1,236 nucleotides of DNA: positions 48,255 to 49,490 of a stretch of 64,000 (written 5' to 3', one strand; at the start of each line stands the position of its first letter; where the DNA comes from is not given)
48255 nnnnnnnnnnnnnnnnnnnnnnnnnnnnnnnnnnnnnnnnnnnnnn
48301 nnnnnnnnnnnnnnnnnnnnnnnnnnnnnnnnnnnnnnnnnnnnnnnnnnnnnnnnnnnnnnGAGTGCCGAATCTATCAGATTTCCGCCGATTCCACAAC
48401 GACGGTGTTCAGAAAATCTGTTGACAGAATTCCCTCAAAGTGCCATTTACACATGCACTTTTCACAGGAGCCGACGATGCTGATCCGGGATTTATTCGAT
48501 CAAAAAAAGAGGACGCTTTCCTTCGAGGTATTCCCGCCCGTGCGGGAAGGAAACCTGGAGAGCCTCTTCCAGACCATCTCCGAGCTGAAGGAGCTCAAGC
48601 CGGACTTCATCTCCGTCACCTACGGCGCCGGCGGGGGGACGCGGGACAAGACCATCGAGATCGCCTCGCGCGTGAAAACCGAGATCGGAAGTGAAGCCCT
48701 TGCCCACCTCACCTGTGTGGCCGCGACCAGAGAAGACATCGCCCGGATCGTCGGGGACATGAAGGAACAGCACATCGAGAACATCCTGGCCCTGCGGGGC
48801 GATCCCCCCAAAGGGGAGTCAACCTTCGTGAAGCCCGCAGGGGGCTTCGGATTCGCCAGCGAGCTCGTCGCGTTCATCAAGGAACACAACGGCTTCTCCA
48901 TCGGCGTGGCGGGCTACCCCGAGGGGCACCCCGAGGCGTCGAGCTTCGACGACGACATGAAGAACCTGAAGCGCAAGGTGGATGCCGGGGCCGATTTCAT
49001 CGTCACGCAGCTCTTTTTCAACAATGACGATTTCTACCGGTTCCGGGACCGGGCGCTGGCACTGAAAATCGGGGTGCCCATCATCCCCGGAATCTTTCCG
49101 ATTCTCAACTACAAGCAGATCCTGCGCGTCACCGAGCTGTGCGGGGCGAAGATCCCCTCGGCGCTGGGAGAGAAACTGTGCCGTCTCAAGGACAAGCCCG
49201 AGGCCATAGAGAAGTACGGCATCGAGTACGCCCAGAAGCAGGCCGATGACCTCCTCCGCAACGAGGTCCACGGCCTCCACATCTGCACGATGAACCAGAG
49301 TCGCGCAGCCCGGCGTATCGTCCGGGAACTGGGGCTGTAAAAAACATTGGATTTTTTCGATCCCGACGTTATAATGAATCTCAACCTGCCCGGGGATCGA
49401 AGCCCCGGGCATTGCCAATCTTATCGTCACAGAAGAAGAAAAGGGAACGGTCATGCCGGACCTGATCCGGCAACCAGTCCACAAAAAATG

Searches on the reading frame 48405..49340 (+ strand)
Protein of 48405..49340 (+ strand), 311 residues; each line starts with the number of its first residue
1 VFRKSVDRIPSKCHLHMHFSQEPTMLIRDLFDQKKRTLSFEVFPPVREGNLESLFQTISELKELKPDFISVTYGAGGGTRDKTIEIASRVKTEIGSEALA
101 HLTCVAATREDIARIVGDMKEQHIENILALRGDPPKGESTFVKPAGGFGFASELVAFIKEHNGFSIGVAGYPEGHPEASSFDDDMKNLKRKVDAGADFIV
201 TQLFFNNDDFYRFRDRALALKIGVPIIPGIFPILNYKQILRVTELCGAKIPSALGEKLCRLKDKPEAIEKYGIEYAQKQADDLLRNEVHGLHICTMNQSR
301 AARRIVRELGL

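Call 67: search_protein_families(library=pfam, proteins=[window:48405-49340:+], max_evalue=0.00001)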
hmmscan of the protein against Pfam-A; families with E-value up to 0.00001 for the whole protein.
window:48405-49340:+ (311 aa): 1 family
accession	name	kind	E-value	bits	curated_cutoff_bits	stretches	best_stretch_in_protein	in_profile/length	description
PF02219.23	MTHFR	-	3.4e-96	322.4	24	1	27-310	2-287/287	Methylenetetrahydrofolate reductase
